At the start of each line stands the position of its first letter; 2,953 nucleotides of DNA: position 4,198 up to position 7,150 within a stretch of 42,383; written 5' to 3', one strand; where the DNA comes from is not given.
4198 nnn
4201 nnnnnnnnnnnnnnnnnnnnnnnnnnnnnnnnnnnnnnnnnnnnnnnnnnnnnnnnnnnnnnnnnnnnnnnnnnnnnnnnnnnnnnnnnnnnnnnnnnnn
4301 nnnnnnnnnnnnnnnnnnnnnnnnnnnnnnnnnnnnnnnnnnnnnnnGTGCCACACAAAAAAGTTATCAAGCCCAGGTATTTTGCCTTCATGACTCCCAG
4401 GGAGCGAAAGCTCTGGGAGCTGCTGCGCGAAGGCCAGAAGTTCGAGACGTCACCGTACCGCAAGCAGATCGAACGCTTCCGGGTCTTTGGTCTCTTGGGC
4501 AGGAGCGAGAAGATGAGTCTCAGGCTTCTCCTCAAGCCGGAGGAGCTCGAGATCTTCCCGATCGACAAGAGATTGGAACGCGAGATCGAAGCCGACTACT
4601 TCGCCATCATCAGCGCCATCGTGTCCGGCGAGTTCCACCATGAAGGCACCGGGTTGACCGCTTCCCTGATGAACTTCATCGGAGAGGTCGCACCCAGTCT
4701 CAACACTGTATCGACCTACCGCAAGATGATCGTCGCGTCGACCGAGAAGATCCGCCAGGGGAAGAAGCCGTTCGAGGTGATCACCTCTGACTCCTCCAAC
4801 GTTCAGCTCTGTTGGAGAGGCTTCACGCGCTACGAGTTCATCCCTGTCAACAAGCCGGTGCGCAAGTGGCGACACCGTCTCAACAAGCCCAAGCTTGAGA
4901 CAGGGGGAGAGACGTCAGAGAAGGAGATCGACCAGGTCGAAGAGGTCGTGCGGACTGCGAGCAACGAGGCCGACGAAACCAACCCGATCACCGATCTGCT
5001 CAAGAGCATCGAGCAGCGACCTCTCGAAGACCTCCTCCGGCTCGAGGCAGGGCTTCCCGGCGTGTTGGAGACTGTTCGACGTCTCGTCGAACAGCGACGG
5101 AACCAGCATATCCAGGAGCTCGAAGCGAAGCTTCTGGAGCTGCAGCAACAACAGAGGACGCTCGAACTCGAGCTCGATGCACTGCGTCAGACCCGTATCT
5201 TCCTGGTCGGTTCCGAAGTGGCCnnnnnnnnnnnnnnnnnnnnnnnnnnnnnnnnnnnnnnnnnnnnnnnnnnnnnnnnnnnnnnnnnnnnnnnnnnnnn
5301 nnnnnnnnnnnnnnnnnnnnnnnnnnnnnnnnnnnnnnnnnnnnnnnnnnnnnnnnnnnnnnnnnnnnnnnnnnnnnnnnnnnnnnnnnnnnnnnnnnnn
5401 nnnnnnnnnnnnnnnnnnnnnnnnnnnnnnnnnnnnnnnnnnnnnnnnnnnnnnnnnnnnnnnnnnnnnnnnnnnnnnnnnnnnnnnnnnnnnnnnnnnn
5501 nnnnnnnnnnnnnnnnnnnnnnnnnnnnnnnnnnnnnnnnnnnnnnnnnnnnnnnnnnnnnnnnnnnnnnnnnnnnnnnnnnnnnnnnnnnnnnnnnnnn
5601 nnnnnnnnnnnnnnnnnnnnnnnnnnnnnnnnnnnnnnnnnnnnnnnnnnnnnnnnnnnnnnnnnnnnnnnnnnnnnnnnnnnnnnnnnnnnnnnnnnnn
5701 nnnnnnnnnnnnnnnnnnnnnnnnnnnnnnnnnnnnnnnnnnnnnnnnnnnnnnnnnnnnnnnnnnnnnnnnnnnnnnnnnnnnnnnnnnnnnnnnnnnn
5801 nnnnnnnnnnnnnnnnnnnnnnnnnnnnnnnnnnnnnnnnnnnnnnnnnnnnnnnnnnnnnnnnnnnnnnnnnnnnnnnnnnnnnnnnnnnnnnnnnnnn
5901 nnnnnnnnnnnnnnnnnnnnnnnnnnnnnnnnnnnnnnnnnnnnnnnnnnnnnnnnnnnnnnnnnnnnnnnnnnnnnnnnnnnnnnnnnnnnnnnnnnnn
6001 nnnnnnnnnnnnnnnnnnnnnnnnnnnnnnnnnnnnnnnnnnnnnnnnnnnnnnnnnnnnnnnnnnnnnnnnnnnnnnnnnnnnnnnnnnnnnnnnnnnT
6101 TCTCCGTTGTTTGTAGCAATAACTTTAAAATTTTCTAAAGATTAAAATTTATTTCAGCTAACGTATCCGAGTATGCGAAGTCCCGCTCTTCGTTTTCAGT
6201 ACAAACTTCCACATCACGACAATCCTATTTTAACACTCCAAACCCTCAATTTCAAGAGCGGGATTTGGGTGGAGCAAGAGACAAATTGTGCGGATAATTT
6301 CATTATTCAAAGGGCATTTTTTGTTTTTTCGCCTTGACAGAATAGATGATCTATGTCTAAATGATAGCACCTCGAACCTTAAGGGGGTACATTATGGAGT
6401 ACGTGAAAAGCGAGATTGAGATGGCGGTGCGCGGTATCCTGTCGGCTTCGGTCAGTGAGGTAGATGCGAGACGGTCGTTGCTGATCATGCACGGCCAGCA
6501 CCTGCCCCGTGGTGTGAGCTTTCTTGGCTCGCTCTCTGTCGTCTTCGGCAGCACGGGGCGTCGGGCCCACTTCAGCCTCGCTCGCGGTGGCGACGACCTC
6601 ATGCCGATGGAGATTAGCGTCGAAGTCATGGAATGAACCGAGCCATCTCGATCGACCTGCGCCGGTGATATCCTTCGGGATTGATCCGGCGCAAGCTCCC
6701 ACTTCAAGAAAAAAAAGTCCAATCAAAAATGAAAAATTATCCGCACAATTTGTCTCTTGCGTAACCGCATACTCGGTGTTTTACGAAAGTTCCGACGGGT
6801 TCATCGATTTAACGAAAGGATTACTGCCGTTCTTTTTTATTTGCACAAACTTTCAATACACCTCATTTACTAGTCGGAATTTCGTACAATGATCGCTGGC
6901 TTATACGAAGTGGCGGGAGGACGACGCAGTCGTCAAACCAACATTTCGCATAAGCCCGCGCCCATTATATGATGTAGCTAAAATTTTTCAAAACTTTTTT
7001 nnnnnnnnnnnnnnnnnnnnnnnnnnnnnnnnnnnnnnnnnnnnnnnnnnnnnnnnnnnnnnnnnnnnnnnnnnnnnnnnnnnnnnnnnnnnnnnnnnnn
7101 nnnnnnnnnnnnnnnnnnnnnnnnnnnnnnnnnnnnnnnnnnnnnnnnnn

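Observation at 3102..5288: Tandem pair of divergent GC-rich paralogs with C-terminal coiled coils, each an independent transcription unit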

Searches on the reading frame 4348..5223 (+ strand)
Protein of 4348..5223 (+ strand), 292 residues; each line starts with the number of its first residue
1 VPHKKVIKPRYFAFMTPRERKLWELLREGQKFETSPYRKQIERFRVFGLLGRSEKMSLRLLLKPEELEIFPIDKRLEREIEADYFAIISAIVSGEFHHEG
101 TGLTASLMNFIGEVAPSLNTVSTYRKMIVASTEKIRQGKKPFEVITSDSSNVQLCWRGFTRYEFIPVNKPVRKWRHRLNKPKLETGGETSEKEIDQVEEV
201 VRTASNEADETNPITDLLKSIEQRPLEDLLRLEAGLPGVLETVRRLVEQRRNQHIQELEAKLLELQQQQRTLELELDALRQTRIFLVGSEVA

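Call 10: search_protein_families(library=pfam, proteins=[window:4348-5223:+], max_evalue=0.1)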
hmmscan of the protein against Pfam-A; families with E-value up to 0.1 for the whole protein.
window:4348-5223:+ (292 aa): 1 family
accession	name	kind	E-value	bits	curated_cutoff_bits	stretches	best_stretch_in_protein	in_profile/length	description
PF18365.6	PI_PP_C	-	0.015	15.8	25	1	193-262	44-113/125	Phosphoinositide phosphatase C-terminal domain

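Call 11: search_protein_families(library=phrogs, proteins=[window:4348-5223:+], max_evalue=0.1)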
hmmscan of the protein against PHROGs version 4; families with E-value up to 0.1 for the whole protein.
window:4348-5223:+ (292 aa): 1 family
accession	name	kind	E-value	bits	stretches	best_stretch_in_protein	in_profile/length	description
phrog_8749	-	unknown function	0.088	13.7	0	248-287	80-119/134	-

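Call 17: find_homologous_proteins(query=window:4348-5223:+, max_evalue=0.001)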
Query window:4348-5223:+: 4956 candidates shared short words with the query, none scored E <= 0.001.

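Call 22: list_cluster_members(proteins=[P0001, window:4348-5223:+, window:4390-5223:+, window:39267-39815:-, window:6394-6633:+, window:30-1478:+])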
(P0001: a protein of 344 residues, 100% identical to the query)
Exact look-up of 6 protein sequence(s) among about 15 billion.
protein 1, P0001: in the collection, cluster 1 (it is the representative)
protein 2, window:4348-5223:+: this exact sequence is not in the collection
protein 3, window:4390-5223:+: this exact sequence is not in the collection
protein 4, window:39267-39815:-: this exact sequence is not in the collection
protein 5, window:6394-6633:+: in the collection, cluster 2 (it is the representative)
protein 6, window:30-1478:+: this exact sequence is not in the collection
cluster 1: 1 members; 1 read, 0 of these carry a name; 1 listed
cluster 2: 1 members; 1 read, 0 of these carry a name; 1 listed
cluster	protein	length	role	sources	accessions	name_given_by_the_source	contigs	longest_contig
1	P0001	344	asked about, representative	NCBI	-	-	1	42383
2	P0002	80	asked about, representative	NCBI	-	-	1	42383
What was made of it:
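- B is not in the protein collection, so it was apparently not called as a gene (calls 17, 22).
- Tried and rejected: B is not even in the collection (call 22).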

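Call 28: search_dna_similar(query=window:4348-5223:+, collection=phages, mode=protein, max_evalue=0.01)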
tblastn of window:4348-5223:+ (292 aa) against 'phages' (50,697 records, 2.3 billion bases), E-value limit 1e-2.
No match.

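Call 66: search_protein_families(library=padloc, proteins=[window:4348-5223:+], max_evalue=1)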
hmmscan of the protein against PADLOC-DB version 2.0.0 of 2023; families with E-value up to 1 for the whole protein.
window:4348-5223:+ (292 aa): 0 families

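Call 67: search_protein_families(library=ncbifam, proteins=[window:4348-5223:+], max_evalue=1)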
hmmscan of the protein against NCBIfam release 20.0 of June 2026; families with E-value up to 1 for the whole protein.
window:4348-5223:+ (292 aa): 2 families
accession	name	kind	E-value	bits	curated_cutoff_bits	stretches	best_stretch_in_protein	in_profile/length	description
TIGR04527.1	mycoplas_twoTM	subfamily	0.022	14.4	125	1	120-268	41-176/248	MG_279/MG_280 family protein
NF045531.1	SidP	equivalog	0.046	11.7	890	1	189-265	786-862/870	Dot/Icm T4SS effector PI-3-phosphatase SidP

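Call 93: search_dna_similar(query=window:4348-5223:+, collection=plasmids, mode=protein, max_evalue=0.01)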
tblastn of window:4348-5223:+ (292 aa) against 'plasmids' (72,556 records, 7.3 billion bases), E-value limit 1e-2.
No match.

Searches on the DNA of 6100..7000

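Call 12: search_rna_families(source=window, start=6100, end=7000, threshold=evalue, max_evalue=1)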
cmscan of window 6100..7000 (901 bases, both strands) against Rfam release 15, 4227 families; matches with E-value up to 1: 0.
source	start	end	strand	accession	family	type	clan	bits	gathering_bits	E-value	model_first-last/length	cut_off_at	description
